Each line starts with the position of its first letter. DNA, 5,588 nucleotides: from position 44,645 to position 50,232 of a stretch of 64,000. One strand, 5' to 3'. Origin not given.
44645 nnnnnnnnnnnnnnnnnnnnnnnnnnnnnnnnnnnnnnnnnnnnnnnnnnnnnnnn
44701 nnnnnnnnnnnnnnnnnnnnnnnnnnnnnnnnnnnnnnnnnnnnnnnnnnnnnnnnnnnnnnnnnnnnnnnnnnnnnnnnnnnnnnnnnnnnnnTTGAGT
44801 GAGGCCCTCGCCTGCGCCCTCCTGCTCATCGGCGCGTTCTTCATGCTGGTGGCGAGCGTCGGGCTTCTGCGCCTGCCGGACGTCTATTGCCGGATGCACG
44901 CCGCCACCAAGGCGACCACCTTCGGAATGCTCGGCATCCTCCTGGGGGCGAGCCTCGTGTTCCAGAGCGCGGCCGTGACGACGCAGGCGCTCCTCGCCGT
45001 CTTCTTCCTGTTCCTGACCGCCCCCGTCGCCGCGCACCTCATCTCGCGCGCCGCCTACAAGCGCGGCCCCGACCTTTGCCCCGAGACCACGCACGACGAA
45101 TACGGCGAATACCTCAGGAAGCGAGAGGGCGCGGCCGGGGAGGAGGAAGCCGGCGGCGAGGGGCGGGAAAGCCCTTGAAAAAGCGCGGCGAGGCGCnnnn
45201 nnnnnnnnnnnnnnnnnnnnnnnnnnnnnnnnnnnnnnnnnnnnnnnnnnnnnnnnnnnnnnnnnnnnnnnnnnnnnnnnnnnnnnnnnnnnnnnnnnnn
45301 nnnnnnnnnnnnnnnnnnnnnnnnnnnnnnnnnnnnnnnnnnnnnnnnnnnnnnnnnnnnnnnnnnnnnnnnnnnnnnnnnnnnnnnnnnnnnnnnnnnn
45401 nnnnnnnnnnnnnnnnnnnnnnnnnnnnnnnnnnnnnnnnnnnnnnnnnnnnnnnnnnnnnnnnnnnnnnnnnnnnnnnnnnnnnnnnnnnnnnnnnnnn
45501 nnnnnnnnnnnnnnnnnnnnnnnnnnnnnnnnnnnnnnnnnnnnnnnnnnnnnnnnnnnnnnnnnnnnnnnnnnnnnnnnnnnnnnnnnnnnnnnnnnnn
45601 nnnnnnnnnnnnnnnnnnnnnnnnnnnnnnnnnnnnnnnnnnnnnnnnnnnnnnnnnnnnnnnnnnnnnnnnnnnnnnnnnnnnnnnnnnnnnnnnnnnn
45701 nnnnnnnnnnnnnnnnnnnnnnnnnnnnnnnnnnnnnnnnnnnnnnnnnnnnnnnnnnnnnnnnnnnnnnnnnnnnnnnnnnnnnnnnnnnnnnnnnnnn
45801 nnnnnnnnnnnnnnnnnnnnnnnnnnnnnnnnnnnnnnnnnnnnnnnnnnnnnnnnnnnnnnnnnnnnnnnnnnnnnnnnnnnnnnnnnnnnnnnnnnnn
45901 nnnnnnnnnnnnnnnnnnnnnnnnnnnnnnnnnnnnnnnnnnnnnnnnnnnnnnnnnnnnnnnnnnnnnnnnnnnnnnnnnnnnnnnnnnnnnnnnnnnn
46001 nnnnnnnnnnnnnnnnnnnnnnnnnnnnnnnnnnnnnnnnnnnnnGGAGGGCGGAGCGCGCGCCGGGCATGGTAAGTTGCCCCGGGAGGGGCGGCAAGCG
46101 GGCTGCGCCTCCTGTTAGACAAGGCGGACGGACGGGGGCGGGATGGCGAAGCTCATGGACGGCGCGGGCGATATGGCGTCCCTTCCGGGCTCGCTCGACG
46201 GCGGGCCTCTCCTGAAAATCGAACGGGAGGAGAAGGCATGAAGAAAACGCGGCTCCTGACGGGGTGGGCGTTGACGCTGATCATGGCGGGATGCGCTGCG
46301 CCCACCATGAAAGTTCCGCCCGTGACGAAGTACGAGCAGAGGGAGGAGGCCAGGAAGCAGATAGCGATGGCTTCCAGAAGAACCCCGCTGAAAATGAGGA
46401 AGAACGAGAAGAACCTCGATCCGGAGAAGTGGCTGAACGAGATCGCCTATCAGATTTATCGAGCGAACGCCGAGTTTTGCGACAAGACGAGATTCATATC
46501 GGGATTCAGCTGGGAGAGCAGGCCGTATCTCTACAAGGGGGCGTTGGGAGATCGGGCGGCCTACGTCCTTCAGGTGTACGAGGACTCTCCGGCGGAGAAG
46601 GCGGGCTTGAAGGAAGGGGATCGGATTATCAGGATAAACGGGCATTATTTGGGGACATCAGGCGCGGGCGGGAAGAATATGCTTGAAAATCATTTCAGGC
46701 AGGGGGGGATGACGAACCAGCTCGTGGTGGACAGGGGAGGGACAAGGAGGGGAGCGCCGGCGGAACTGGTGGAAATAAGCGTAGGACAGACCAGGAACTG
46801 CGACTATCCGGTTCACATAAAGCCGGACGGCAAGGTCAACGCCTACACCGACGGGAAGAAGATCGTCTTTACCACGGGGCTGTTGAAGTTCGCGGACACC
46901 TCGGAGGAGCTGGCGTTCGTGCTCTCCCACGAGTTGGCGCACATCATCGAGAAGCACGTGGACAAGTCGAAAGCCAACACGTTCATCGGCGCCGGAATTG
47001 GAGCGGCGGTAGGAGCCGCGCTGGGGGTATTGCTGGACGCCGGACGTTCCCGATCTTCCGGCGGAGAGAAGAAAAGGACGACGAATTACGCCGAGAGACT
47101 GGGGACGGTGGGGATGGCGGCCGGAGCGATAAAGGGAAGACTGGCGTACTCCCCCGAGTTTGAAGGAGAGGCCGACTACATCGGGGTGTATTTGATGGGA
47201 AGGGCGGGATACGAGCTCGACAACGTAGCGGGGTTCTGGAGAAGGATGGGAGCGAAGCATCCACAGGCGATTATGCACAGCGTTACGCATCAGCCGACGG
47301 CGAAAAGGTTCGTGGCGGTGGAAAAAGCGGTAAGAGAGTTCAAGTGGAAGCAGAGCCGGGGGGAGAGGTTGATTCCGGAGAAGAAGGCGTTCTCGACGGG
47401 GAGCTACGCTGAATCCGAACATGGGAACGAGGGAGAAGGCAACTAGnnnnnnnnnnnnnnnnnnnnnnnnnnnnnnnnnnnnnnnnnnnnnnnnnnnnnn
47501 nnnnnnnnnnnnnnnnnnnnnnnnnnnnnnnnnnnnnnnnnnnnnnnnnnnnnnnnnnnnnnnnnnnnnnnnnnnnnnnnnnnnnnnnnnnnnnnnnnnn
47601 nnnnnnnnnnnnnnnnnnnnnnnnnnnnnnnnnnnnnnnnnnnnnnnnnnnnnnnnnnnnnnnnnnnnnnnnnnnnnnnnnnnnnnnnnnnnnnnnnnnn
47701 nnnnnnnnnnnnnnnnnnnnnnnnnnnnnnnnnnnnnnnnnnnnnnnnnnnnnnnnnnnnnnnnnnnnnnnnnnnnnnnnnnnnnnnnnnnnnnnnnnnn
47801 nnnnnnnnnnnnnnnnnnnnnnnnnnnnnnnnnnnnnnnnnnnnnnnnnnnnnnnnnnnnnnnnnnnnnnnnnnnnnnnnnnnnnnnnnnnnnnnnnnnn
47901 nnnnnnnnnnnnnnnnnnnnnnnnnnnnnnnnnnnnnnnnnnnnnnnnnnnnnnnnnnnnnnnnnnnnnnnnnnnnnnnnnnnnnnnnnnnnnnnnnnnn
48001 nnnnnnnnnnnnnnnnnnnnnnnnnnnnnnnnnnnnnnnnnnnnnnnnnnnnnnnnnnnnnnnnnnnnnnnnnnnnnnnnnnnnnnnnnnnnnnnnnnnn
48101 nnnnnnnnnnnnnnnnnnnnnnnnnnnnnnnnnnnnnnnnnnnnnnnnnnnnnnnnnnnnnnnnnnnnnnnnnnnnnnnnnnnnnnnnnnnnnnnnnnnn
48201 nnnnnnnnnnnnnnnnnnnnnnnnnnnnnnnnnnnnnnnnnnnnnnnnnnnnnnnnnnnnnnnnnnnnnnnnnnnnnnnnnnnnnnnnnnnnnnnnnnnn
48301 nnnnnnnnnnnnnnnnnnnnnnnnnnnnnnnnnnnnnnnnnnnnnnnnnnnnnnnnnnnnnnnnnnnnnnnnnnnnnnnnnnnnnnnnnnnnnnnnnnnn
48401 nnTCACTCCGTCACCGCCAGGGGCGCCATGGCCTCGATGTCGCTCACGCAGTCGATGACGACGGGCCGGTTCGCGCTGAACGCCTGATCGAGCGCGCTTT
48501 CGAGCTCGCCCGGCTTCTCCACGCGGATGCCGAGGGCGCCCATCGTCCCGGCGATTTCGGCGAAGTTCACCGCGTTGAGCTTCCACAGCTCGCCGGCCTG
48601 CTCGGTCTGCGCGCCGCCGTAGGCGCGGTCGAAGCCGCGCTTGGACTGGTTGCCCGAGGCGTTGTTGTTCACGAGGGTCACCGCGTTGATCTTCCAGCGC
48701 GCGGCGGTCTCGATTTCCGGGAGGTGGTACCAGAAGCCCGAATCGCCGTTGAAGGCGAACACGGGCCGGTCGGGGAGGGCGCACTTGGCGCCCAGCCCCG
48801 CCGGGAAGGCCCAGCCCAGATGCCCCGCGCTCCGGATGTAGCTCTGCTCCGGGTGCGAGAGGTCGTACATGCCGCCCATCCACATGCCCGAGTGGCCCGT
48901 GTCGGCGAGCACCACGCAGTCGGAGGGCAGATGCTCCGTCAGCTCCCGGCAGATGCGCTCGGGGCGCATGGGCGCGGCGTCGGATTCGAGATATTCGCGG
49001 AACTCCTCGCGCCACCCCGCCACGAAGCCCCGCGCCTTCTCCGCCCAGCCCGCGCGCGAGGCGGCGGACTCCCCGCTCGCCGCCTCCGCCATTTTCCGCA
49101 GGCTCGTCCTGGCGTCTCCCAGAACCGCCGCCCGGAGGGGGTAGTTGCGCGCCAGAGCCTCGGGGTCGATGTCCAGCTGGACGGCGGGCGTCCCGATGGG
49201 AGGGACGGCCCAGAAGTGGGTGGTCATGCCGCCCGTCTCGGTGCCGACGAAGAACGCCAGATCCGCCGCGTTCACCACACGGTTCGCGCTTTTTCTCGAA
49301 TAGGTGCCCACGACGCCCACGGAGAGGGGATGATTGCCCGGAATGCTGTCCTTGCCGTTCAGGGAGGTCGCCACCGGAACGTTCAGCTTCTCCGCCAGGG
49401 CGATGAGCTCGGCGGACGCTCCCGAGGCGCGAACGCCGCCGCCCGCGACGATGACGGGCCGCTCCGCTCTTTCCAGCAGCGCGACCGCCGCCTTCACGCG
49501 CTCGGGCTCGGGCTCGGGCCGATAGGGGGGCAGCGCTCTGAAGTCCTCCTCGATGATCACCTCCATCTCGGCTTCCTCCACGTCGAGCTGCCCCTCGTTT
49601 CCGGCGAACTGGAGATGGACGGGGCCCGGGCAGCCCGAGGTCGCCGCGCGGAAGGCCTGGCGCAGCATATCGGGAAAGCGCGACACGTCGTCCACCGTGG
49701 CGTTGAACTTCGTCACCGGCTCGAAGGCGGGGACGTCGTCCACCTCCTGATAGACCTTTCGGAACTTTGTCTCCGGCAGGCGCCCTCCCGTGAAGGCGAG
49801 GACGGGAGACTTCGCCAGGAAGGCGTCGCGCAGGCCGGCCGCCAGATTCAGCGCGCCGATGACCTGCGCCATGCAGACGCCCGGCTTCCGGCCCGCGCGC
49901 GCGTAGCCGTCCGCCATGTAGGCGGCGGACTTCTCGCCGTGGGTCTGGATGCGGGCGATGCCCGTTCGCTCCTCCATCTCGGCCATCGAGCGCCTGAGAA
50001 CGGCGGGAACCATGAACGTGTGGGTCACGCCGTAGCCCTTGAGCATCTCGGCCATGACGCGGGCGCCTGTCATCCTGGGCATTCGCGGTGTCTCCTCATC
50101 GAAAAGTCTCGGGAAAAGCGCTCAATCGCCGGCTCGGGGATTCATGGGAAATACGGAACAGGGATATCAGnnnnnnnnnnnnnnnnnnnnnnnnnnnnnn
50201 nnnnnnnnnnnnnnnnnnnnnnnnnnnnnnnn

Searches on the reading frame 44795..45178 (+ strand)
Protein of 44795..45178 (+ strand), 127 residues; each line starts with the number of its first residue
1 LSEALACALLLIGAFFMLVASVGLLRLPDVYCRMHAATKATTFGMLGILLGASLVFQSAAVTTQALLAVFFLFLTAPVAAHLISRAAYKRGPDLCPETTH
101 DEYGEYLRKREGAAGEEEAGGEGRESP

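Call 22: search_protein_families(library=pfam, proteins=[window:44795-45178:+], max_evalue=0.00001)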
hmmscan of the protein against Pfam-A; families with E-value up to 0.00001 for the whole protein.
window:44795-45178:+ (127 aa): 1 family
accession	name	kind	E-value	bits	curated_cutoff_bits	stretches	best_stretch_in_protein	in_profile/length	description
PF03334.19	PhaG_MnhG_YufB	-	5.1e-29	100.8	23.4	1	9-88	1-80/80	Na+/H+ antiporter subunit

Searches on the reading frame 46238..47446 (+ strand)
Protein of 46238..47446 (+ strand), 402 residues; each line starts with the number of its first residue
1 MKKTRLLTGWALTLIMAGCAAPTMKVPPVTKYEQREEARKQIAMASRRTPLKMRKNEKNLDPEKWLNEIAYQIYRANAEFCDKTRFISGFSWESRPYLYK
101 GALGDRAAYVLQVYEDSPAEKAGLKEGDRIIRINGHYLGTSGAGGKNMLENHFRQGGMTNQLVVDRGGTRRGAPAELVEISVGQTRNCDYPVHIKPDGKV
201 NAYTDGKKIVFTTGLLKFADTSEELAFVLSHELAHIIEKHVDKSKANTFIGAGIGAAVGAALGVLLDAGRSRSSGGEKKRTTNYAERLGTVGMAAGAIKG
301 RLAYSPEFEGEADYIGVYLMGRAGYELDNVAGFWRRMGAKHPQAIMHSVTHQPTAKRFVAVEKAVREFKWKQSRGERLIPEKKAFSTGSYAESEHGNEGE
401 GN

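Call 20: search_protein_families(library=pfam, proteins=[window:46238-47446:+], max_evalue=0.00001)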
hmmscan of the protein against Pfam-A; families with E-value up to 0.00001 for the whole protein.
window:46238-47446:+ (402 aa): 4 families
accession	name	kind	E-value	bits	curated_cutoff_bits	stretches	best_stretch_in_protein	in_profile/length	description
PF01435.24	Peptidase_M48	-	1.2e-20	74.5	20.3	1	193-362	29-183/186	Peptidase family M48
PF17820.7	PDZ_6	-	2.8e-09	37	27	1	110-138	2-30/54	PDZ domain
PF13180.12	PDZ_2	-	3.2e-07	31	27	1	107-171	13-74/80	PDZ domain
PF00595.29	PDZ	-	7.2e-06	26.7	23.2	0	105-136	24-55/81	PDZ domain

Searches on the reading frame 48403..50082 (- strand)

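Call 20: search_protein_families(library=pfam, proteins=[window:48403-50082:-], max_evalue=0.00001)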
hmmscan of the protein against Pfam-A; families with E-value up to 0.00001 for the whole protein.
window:48403-50082:- (559 aa): 3 families
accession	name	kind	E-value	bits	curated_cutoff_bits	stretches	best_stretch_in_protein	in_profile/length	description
PF00205.28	TPP_enzyme_M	-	1.9e-37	128.5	30.4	1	196-330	1-136/137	Thiamine pyrophosphate enzyme, central domain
PF02775.26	TPP_enzyme_C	-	7.2e-31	107.5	21.9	1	394-545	1-151/151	Thiamine pyrophosphate enzyme, C-terminal TPP binding domain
PF02776.23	TPP_enzyme_N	-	4.2e-23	81.8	26.8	1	4-115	1-115/119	Thiamine pyrophosphate enzyme, N-terminal TPP binding domain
